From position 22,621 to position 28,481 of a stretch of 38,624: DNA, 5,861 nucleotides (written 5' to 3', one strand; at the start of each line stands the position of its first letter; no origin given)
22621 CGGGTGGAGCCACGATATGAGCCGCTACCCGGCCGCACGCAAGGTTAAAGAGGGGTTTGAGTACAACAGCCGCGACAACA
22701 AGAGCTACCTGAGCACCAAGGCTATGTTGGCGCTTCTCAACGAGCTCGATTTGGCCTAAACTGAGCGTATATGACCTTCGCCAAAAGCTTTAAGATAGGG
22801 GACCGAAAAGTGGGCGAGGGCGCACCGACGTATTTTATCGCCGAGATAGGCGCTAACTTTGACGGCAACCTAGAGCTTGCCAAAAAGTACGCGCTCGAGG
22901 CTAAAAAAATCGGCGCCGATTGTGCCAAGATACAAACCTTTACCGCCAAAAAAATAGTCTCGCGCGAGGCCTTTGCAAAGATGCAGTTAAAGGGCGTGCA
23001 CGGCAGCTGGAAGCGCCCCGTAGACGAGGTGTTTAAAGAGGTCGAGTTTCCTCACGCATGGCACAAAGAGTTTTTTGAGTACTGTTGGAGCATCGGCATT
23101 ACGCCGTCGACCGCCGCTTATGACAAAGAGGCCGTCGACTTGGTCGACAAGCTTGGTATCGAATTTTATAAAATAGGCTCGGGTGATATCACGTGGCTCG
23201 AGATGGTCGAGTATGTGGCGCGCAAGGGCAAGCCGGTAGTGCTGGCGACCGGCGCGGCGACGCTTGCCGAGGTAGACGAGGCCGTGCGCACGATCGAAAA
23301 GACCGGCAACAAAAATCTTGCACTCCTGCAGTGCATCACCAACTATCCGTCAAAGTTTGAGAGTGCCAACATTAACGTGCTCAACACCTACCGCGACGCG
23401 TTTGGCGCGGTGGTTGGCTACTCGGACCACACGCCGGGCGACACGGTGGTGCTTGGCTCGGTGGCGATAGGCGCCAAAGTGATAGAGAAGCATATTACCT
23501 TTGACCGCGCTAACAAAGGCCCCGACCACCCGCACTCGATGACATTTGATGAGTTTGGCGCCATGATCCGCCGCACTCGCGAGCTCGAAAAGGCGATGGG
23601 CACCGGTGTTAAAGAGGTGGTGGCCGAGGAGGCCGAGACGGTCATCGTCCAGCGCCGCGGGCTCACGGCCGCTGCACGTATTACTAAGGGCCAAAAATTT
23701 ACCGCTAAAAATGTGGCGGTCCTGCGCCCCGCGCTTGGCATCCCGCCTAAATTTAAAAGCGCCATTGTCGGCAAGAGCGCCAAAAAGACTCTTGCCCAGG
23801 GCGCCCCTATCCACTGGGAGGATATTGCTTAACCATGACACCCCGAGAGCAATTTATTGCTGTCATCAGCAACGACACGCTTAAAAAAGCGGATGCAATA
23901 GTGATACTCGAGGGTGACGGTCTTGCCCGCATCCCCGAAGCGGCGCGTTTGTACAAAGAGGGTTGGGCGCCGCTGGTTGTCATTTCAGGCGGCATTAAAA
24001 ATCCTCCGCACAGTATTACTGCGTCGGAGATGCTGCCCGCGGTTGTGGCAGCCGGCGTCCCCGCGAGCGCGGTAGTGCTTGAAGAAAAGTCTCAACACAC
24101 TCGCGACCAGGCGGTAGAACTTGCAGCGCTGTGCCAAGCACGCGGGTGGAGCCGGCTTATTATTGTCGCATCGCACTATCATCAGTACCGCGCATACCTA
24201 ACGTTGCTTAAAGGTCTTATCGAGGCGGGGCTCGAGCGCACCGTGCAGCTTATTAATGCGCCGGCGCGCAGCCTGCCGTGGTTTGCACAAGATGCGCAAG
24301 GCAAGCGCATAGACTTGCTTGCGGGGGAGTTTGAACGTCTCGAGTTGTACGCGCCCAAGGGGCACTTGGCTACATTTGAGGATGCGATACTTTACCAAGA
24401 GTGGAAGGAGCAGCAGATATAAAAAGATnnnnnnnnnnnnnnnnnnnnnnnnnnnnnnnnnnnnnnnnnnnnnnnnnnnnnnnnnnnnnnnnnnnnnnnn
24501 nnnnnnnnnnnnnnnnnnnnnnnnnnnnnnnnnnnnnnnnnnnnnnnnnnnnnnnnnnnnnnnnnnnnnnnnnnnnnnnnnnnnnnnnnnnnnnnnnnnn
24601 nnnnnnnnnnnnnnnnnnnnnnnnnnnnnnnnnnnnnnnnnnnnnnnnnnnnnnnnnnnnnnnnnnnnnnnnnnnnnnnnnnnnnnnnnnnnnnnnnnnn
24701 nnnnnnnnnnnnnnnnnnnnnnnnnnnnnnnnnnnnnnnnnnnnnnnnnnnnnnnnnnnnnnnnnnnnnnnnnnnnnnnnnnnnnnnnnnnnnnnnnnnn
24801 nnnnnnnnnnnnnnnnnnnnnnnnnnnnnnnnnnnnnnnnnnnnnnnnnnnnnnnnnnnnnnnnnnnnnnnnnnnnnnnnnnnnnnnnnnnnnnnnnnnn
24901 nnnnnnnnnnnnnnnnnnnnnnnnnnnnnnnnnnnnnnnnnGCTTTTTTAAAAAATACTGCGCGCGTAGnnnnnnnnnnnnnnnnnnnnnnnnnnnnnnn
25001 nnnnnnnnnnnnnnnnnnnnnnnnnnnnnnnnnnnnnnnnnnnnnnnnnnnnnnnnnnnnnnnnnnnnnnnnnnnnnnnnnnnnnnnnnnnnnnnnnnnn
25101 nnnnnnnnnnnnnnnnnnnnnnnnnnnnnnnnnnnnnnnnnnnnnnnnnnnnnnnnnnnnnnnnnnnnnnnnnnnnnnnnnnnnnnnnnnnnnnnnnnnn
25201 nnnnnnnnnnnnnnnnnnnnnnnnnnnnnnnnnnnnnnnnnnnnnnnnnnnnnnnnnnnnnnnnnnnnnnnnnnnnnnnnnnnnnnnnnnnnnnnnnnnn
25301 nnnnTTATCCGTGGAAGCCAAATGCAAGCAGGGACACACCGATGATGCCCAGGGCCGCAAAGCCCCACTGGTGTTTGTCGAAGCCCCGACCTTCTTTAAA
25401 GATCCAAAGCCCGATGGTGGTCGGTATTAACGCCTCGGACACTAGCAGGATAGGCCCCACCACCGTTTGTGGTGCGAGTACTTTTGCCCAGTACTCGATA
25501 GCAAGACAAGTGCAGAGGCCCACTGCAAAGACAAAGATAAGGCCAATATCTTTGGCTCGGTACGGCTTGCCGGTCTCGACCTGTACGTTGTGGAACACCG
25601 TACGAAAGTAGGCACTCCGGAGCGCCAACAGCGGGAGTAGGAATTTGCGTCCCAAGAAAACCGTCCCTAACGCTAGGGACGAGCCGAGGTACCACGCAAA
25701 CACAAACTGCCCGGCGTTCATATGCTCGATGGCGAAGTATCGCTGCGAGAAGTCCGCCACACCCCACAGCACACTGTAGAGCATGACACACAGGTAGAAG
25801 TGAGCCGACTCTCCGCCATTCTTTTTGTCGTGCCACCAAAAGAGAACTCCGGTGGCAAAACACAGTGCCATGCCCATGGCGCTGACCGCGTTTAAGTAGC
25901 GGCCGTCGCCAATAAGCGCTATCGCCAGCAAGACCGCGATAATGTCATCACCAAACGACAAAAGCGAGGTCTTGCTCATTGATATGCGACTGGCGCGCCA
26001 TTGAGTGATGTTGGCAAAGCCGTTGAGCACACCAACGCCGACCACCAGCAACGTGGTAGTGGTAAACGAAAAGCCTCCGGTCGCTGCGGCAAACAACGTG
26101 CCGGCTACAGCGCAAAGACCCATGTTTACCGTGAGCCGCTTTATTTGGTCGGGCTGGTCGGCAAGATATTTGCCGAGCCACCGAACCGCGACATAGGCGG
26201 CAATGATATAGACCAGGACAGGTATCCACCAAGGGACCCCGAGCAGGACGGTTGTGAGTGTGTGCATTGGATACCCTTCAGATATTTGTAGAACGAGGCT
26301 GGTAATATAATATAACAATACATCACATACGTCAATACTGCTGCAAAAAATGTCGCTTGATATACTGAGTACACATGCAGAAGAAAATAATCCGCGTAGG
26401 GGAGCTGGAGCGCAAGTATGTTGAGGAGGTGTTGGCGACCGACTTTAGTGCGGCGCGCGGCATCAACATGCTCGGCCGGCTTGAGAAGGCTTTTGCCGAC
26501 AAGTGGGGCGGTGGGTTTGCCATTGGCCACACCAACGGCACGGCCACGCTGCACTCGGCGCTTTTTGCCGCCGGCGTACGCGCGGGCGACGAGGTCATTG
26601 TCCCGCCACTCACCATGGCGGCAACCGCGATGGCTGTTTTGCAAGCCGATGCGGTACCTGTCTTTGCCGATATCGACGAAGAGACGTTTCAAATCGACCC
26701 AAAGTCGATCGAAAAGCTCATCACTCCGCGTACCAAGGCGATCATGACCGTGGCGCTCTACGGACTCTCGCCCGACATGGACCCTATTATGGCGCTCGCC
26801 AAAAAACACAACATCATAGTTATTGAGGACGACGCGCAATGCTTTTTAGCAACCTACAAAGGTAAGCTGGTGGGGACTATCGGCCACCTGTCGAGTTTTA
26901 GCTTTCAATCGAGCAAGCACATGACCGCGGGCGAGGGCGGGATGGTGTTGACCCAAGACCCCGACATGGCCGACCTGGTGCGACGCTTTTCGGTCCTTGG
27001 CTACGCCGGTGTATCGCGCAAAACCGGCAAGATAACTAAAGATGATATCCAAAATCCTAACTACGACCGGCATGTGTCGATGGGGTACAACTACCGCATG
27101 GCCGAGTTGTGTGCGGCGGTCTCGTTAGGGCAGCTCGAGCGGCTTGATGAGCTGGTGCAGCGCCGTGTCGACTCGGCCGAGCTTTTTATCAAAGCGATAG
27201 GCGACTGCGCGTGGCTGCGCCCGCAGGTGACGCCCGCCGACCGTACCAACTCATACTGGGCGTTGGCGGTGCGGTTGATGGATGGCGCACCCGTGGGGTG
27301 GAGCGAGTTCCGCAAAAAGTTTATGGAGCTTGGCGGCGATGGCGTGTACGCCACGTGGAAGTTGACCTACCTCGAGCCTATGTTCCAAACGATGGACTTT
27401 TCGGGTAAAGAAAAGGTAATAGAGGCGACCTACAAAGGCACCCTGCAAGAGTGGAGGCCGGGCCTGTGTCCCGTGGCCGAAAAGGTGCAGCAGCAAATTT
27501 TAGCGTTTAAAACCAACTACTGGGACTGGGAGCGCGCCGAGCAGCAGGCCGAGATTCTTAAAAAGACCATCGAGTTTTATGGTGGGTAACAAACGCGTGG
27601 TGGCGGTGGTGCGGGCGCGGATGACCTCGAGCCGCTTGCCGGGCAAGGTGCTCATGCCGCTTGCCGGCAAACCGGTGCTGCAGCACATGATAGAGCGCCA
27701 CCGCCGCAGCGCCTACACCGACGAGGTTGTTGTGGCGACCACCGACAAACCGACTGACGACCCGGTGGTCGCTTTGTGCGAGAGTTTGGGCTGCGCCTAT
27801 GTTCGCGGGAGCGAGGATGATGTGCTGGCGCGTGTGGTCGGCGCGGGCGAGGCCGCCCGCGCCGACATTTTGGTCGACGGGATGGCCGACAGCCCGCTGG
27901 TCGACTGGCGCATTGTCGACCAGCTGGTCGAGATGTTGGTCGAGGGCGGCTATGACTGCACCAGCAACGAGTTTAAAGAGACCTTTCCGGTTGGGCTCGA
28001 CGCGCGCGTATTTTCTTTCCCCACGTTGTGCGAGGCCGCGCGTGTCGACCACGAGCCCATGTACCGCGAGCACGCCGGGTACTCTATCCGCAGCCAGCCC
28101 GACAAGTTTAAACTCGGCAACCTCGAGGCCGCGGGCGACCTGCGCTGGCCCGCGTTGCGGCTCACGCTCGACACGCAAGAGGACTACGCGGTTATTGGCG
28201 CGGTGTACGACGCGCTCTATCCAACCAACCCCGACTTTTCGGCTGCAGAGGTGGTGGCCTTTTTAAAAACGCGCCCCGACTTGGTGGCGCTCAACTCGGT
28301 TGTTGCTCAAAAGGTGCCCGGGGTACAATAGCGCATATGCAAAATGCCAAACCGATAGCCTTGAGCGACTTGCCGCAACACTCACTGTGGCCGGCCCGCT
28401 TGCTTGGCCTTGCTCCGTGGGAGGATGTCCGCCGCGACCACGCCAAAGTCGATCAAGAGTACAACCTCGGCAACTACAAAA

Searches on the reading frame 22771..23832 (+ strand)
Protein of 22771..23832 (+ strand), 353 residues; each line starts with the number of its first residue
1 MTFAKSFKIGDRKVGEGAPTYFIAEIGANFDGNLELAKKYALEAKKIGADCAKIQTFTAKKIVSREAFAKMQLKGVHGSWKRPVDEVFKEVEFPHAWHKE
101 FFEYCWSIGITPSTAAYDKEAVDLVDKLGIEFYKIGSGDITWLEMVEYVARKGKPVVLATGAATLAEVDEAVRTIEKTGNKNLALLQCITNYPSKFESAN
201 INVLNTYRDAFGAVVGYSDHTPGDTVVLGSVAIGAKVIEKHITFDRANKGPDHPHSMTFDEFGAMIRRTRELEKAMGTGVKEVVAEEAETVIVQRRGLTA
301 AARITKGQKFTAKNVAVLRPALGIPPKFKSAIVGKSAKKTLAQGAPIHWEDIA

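Call 3: search_protein_families(library=pfam, proteins=[window:22771-23832:+], max_evalue=0.01)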
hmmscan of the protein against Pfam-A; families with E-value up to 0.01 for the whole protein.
window:22771-23832:+ (353 aa): 2 families
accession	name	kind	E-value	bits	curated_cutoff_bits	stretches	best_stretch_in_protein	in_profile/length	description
PF03102.20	NeuB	-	1.7e-80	270.4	22.1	1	43-281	4-241/241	NeuB family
PF08666.17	SAF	-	1.4e-11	45.2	21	1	296-352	2-62/63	SAF domain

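Call 8: search_protein_families(library=ncbifam, proteins=[window:22771-23832:+], max_evalue=0.01)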
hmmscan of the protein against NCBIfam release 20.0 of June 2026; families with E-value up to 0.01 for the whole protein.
window:22771-23832:+ (353 aa): 5 families
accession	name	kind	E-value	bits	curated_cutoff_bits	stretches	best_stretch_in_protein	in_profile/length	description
TIGR03569.1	NeuB_NnaB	equivalog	1.3e-89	300.6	399.65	1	20-345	1-327/329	N-acetylneuraminate synthase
TIGR03586.1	PseI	equivalog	6.2e-85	285.3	340.25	1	20-346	2-326/327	pseudaminic acid synthase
TIGR01361.1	DAHP_synth_Bsub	equivalog_domain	0.00022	20.7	267.75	1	113-269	93-257/260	3-deoxy-7-phosphoheptulonate synthase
NF006421.0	PRK08673.1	subfamily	0.00074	18.8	335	0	109-186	158-235/338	3-deoxy-7-phosphoheptulonate synthase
NF009933.0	PRK13396.1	subfamily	0.0073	15.3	486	0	131-284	186-349/352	3-deoxy-7-phosphoheptulonate synthase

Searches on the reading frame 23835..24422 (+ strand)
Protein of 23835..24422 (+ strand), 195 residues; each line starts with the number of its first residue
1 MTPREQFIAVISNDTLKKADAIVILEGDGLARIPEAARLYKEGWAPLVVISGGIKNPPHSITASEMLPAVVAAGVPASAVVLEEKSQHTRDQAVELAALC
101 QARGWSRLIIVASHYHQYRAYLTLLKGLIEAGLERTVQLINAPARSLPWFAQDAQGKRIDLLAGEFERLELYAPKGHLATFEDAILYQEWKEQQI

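Call 4: search_protein_families(library=pfam, proteins=[window:23835-24422:+], max_evalue=0.01)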
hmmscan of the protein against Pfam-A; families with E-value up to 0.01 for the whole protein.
window:23835-24422:+ (195 aa): 1 family
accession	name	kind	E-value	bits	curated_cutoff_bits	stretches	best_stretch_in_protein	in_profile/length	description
PF02698.23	DUF218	-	2.1e-19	70.2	27.6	1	20-132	1-104/133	DUF218 domain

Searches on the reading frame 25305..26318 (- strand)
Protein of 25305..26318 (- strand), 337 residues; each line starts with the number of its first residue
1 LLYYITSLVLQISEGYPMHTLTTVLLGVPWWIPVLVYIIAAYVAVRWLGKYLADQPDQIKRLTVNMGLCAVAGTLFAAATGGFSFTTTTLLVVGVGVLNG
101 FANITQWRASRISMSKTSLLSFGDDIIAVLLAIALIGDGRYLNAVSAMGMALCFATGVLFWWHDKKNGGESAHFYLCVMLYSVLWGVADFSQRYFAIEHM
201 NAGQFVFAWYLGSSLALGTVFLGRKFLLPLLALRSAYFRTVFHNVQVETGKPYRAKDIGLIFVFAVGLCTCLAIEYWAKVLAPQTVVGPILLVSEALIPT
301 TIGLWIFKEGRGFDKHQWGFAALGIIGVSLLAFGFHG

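Call 4: search_protein_families(library=pfam, proteins=[window:25305-26318:-], max_evalue=0.01)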
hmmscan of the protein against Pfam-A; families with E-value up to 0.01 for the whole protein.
window:25305-26318:- (337 aa): 0 families

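Call 8: search_protein_families(library=ncbifam, proteins=[window:25305-26318:-], max_evalue=0.01)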
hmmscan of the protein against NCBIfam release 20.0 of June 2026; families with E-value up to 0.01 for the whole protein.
window:25305-26318:- (337 aa): 0 families

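Call 36: search_protein_families(library=pfam, proteins=[window:25305-26318:-], max_evalue=10)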
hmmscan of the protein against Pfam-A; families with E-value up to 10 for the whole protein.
window:25305-26318:- (337 aa): 1 family
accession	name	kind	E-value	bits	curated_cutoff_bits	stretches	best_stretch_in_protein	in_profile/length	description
PF12442.13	DUF3681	-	0.78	10.7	24.3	1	34-84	46-96/96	Protein of unknown function (DUF3681)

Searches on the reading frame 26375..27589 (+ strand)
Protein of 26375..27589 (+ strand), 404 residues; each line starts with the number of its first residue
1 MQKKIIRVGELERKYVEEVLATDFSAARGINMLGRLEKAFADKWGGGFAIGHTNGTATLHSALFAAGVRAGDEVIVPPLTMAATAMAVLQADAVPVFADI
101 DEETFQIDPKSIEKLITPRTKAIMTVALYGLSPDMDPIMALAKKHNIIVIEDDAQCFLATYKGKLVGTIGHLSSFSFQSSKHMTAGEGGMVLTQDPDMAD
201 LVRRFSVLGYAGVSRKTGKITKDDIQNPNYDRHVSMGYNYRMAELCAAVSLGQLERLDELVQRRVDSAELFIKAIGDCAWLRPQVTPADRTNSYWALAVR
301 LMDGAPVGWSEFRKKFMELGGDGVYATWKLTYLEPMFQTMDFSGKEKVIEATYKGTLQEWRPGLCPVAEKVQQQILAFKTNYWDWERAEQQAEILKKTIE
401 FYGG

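Call 4: search_protein_families(library=pfam, proteins=[window:26375-27589:+], max_evalue=0.01)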
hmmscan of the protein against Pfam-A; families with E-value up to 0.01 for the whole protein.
window:26375-27589:+ (404 aa): 3 families
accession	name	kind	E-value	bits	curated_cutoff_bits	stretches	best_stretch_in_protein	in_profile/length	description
PF01041.23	DegT_DnrJ_EryC1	-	5.3e-83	279.6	19.8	1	10-306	5-287/360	DegT/DnrJ/EryC1/StrS aminotransferase family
PF00155.27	Aminotran_1_2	-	7.5e-05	22.5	19.7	1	36-154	47-187/361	Aminotransferase class I and II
PF00266.25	Aminotran_5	-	0.001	18.6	21.5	1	51-157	69-180/371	Aminotransferase class-V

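Call 8: search_protein_families(library=ncbifam, proteins=[window:26375-27589:+], max_evalue=0.01)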
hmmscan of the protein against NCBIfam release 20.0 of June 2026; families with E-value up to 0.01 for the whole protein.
window:26375-27589:+ (404 aa): 27 families (the best 25 are shown)
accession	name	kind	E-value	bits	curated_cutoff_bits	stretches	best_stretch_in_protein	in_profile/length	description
TIGR04181.1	NHT_00031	hypoth_equivalog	1.7e-59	201.5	420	1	9-345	9-343/359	LegC family aminotransferase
TIGR03588.1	PseC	equivalog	2.8e-59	200.9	423.5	1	15-303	16-302/380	UDP-4-amino-4,6-dideoxy-N-acetyl-beta-L-altrosamine transaminase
NF008658.2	PRK11658.1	equivalog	2.3e-52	177.9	631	1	9-310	13-305/379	UDP-4-amino-4-deoxy-L-arabinose aminotransferase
NF008687.0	PRK11706.1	equivalog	3.2e-52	177.5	375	1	35-276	35-268/375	dTDP-4-amino-4,6-dideoxygalactose transaminase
TIGR02379.1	ECA_wecE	subfamily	2.3e-46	158.3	434.85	1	14-276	15-269/376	dTDP-4-amino-4,6-dideoxy-D-glucose transaminase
NF011936.0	PRK15407.1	equivalog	2.7e-40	138.4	423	1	65-279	107-331/440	lipopolysaccharide biosynthesis protein RfbH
TIGR04427.1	PLP_DesI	equivalog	8e-38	130.5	650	1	33-308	54-309/390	dTDP-4-dehydro-6-deoxyglucose aminotransferase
NF004621.0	PRK05957.1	equivalog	6.4e-08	31.7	498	1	62-157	104-204/389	pyridoxal phosphate-dependent aminotransferase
NF005816.0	PRK07682.1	equivalog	1.5e-07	30.4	620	1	64-158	107-208/390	aminotransferase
NF006230.0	PRK08363.1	equivalog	7.9e-07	28.2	534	1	53-168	99-220/398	alanine aminotransferase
NF004975.0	PRK06348.1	equivalog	1.6e-06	27.4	549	1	68-154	110-203/384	pyridoxal phosphate-dependent aminotransferase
NF005744.0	PRK07568.1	subfamily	1.7e-06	27.1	389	1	53-154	94-203/398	pyridoxal phosphate-dependent aminotransferase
NF041364.1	GntC_guanitoxin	equivalog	2.9e-06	26.4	415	1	53-154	66-175/356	guanitoxin biosynthesis PLP-dependent (S)-gamma-hydroxy-L-arginine cyclodehydratase GntC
NF006569.0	PRK09082.1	subfamily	3.6e-06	26.3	420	1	53-154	97-204/386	methionine aminotransferase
TIGR03947.1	viomycin_VioD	equivalog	1.3e-05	24.2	390.9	1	34-124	54-147/359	capreomycidine synthase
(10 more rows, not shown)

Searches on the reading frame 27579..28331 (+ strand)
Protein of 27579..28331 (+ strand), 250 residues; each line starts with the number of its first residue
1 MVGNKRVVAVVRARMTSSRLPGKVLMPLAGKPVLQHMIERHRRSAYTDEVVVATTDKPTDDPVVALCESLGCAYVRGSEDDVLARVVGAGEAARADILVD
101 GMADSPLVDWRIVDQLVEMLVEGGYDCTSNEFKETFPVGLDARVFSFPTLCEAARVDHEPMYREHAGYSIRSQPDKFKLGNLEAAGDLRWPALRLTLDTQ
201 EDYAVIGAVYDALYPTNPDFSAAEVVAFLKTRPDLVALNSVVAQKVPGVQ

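Call 4: search_protein_families(library=pfam, proteins=[window:27579-28331:+], max_evalue=0.01)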
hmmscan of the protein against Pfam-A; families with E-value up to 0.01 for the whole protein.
window:27579-28331:+ (250 aa): 2 families
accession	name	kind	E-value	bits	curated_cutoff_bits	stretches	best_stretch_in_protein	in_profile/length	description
PF02348.25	CTP_transf_3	-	1.1e-28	101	22.6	1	8-211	1-192/217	Cytidylyltransferase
PF12804.13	NTP_transf_3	-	9.6e-09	36.1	27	1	22-144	15-137/160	MobA-like NTP transferase domain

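Call 8: search_protein_families(library=ncbifam, proteins=[window:27579-28331:+], max_evalue=0.01)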
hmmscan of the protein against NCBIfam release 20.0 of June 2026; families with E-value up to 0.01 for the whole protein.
window:27579-28331:+ (250 aa): 10 families
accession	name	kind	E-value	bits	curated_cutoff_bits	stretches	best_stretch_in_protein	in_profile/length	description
NF009905.0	PRK13368.1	subfamily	9.1e-19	67.7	255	1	6-121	2-115/243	3-deoxy-manno-octulosonate cytidylyltransferase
NF003952.0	PRK05450.1-5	subfamily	1e-16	60.8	193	1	6-122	2-118/250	3-deoxy-manno-octulosonate cytidylyltransferase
NF003950.0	PRK05450.1-3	subfamily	3.6e-14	52.7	234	1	7-121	3-118/248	3-deoxy-manno-octulosonate cytidylyltransferase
TIGR00466.1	kdsB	equivalog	4.8e-11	42.5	155.2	1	8-121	4-117/241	3-deoxy-manno-octulosonate cytidylyltransferase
NF003948.0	PRK05450.1-1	equivalog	5e-09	35.7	281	1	5-128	4-128/248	3-deoxy-manno-octulosonate cytidylyltransferase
TIGR03584.1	PseF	equivalog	5e-07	29.6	205.7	1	8-58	1-51/222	pseudaminic acid cytidylyltransferase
TIGR03310.1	matur_MocA_YgfJ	equivalog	0.00024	21.1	186.45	1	10-121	3-116/188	molybdenum cofactor cytidylyltransferase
NF001186.0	PRK00155.2-3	equivalog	0.00069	19.1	253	1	13-68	16-68/224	2-C-methyl-D-erythritol 4-phosphate cytidylyltransferase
NF010933.0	PRK14353.1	equivalog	0.00096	17.9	505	1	13-118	17-122/453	bifunctional UDP-N-acetylglucosamine diphosphorylase/glucosamine-1-phosphate N-acetyltransferase GlmU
TIGR01173.1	glmU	equivalog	0.0044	15.9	366.85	1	14-118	13-115/452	bifunctional UDP-N-acetylglucosamine diphosphorylase/glucosamine-1-phosphate N-acetyltransferase GlmU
